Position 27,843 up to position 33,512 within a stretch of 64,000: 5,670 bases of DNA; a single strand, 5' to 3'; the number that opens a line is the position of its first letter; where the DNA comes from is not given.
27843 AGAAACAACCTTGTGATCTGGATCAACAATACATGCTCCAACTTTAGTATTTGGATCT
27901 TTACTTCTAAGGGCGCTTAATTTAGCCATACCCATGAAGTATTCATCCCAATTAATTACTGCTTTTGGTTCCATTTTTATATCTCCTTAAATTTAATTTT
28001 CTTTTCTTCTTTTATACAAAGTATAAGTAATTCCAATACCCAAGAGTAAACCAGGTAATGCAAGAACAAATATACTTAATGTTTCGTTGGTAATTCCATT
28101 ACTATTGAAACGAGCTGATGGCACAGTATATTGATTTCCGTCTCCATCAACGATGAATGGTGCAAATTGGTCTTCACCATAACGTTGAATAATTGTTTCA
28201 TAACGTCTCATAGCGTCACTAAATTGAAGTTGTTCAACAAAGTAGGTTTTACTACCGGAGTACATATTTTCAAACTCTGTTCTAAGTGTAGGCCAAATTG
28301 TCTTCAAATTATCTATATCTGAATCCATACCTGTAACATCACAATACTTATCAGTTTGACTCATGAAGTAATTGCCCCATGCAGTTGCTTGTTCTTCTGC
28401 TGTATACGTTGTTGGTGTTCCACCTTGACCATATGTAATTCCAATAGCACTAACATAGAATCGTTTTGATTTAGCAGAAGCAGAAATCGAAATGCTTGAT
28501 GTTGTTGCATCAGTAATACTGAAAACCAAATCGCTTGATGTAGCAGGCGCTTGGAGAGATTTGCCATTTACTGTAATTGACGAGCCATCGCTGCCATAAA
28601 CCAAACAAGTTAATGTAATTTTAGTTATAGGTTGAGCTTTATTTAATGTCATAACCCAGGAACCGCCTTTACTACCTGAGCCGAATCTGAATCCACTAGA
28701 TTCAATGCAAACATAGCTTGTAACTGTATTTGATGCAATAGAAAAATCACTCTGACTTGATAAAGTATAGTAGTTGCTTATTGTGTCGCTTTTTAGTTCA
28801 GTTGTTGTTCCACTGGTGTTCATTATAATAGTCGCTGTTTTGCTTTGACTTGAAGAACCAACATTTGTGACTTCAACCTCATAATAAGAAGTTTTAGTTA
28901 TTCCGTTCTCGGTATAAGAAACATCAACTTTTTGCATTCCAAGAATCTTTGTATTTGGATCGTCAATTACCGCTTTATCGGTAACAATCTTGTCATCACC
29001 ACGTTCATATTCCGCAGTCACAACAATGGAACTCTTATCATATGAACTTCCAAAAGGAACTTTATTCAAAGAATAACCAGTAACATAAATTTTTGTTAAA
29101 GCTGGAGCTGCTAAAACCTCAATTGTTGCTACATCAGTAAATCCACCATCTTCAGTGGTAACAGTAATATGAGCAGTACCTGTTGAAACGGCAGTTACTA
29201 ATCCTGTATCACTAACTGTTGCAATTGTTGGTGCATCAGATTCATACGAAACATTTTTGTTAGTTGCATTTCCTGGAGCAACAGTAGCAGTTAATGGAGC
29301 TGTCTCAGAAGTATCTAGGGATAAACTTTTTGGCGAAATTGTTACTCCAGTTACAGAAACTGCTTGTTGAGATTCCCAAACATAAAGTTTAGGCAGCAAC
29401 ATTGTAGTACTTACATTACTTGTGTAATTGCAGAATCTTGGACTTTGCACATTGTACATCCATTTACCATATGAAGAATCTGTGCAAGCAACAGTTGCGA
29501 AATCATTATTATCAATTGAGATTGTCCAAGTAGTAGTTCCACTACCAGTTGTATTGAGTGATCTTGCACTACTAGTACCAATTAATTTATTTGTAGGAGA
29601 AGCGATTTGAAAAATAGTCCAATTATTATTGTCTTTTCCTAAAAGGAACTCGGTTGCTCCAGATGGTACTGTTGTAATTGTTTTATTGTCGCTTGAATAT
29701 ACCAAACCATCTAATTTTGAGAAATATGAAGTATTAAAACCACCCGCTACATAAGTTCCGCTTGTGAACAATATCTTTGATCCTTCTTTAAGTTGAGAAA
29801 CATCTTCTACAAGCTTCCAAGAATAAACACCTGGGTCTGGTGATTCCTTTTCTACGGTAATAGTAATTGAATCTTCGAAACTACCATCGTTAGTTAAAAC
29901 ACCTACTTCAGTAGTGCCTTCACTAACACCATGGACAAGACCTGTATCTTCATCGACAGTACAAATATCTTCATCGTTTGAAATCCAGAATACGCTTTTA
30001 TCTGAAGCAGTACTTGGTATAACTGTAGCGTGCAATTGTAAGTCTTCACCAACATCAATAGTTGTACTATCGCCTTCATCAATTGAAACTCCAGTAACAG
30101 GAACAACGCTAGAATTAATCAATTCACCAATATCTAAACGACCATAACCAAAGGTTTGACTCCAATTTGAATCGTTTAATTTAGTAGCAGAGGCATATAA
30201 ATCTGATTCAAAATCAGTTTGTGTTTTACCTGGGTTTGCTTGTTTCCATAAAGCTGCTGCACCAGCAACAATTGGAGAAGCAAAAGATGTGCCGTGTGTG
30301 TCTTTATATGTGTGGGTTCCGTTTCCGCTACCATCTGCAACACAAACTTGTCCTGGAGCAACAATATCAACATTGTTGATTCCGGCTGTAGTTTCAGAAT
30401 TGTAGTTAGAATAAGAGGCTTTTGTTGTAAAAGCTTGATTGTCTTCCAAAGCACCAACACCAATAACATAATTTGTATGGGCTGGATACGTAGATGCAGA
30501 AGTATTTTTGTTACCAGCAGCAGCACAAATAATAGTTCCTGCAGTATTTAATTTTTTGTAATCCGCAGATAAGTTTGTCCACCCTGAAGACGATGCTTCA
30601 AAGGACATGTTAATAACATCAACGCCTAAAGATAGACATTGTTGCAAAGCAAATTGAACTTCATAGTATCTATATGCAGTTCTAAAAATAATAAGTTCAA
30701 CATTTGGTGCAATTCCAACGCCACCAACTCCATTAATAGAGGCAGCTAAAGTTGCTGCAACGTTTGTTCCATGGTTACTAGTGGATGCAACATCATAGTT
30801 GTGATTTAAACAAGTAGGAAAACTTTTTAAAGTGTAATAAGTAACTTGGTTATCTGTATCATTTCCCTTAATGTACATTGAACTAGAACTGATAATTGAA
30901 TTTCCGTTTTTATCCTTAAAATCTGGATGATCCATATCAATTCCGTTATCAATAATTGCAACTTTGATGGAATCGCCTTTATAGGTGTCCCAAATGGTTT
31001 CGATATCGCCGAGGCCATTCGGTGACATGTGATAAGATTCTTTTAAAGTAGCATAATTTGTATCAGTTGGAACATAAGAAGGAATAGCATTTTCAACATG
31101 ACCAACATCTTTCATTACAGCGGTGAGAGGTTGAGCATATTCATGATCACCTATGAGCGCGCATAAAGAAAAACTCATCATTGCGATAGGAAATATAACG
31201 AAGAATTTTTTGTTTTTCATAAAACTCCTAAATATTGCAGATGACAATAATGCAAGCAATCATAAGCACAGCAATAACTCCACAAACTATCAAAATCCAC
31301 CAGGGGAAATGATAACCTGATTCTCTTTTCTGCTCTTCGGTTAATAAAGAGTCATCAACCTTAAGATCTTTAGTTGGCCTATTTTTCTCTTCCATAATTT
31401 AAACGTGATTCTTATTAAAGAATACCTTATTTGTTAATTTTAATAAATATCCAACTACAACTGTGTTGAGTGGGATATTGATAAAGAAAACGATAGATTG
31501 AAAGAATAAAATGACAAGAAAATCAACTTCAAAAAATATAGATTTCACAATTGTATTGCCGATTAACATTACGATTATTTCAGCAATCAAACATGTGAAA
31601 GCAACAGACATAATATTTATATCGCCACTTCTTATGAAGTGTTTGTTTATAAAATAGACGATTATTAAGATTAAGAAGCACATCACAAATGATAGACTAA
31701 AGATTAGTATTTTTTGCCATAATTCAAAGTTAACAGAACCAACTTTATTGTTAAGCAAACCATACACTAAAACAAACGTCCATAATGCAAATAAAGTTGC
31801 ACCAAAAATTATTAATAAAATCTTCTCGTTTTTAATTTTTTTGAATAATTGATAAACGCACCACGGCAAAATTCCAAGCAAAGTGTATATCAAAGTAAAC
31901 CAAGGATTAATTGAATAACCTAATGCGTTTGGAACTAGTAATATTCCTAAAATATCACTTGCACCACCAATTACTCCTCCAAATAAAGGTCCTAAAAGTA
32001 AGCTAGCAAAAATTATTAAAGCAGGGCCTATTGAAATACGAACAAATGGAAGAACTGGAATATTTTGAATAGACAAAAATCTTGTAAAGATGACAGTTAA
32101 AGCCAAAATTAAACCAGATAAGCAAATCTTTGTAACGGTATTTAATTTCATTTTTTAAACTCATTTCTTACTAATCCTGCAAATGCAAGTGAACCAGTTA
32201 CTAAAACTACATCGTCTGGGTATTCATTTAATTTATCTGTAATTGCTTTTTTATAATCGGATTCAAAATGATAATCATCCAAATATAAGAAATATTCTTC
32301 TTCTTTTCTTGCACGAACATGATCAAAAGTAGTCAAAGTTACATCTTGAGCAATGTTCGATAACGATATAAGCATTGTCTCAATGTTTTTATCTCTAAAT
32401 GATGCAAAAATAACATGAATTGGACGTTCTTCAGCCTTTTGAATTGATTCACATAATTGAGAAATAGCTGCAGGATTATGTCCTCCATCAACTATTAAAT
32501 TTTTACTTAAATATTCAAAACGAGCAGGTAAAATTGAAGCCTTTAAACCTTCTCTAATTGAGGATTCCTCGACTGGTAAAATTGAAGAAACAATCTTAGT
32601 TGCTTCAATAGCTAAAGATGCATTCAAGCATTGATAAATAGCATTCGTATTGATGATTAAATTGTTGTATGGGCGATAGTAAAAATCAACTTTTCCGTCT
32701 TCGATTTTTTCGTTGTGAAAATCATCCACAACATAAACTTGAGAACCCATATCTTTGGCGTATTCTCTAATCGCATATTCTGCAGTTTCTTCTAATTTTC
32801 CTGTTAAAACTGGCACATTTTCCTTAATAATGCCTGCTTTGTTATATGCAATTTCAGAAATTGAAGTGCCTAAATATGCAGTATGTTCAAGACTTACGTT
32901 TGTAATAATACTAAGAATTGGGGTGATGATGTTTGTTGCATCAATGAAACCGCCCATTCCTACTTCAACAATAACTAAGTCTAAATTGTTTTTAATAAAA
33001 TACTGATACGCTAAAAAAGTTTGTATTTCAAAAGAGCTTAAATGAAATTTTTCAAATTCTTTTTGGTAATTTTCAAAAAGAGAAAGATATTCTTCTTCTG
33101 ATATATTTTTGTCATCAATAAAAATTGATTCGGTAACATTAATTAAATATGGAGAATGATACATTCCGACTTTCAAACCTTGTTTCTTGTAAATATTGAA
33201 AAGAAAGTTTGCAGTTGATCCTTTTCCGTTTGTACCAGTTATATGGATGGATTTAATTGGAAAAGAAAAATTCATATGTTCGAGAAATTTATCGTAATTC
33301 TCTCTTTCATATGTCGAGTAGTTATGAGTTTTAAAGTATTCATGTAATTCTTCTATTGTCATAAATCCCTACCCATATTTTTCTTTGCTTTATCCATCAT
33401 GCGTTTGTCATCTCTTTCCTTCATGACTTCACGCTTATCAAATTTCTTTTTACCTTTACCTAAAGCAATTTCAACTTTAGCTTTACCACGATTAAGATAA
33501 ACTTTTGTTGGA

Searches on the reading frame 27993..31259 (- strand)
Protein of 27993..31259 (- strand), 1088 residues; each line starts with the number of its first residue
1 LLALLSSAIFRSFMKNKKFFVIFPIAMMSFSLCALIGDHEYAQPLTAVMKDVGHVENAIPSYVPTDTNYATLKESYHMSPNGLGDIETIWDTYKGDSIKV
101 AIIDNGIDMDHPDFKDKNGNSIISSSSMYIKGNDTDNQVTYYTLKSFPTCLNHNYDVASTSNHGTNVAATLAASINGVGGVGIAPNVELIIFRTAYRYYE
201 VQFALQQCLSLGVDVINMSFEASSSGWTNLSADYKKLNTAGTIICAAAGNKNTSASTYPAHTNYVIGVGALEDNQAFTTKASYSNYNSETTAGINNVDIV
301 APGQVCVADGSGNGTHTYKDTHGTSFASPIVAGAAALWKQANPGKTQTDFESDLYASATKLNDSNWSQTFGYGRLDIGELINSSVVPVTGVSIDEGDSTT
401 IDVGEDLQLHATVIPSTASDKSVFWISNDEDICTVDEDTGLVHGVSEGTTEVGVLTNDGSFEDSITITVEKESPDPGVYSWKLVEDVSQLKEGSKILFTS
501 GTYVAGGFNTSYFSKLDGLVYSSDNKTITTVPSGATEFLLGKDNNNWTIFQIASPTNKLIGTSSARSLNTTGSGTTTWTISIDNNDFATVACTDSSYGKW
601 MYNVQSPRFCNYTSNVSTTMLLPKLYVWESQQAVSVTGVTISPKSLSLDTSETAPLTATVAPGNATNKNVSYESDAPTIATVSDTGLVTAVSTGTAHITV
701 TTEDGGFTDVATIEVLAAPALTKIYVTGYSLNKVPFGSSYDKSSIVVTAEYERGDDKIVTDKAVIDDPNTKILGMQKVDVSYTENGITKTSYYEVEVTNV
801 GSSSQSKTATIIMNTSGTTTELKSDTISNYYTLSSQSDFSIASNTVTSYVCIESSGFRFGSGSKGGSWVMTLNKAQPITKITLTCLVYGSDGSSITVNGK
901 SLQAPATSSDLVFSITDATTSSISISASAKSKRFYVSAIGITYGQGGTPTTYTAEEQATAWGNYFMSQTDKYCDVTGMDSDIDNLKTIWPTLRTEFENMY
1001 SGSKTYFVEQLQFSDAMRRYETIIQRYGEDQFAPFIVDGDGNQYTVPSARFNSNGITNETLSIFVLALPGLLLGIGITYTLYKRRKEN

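Call 20: search_protein_families(library=ncbifam, proteins=[window:27993-31259:-])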
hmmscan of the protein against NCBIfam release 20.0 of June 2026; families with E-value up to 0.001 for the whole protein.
window:27993-31259:- (1088 aa): 4 families
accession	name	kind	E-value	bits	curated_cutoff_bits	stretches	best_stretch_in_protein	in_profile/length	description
TIGR03921.1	T7SS_mycosin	equivalog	2.5e-30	105.8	278.75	2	159-395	48-299/353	type VII secretion-associated serine protease mycosin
NF033595.1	denti_PrtP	equivalog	1.1e-12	47.4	300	2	97-196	191-285/606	dentilisin complex serine proteinase subunit PrtP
TIGR03895.1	protease_PatA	subfamily_domain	7e-10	38.3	421.05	1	199-337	44-175/606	PatA/PatG family cyanobactin maturation protease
NF049966.1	QH_SP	equivalog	6.3e-08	32.2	165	1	158-354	37-207/219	subtilisin-like serine protease QhpE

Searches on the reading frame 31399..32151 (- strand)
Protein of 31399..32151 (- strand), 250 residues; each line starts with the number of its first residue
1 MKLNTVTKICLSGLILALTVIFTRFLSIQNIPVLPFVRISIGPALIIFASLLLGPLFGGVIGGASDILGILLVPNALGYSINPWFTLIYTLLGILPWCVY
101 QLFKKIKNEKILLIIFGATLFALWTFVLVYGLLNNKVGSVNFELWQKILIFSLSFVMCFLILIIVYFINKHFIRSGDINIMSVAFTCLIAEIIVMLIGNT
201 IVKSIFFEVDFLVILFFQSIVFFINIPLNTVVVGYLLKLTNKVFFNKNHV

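Call 11: search_protein_families(library=pfam, proteins=[window:31399-32151:-])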
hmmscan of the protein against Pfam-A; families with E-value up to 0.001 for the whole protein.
window:31399-32151:- (250 aa): 2 families
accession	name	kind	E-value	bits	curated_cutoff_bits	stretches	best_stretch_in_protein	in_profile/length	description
PF12822.12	ECF_trnsprt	-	5.1e-09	36.8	30.7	1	8-133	2-123/169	ECF transporter, substrate-specific component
PF07155.17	ECF-ribofla_trS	-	3.1e-08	34.3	26.7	1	5-153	3-149/172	ECF-type riboflavin transporter, S component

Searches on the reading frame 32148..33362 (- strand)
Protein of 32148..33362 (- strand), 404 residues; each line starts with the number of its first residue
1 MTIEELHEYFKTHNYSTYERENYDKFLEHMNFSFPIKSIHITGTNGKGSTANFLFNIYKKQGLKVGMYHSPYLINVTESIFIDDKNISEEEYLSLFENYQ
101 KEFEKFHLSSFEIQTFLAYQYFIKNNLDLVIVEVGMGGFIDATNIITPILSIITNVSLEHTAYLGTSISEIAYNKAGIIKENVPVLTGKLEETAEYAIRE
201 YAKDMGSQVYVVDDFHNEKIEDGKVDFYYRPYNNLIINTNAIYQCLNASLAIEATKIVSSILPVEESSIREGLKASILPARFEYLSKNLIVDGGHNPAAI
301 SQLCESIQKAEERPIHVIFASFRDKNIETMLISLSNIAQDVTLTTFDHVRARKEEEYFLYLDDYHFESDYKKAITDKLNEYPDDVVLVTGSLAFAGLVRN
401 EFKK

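Call 11: search_protein_families(library=pfam, proteins=[window:32148-33362:-])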
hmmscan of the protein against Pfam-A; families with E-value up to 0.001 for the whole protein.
window:32148-33362:- (404 aa): 2 families
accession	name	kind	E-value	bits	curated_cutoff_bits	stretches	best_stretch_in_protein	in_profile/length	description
PF02875.26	Mur_ligase_C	-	1.2e-12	49.2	28.4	1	281-391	2-126/127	Mur ligase, glutamate ligase domain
PF08245.18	Mur_ligase_M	-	1.3e-07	32.3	24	1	41-181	1-112/200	Mur ligase middle domain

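Call 14: find_encoding_contigs(protein=window:32148-33362:-, flank=10000, max_places=10)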
Protein window:32148-33362:- (404 aa): no gene with exactly this product is on record in the collection.
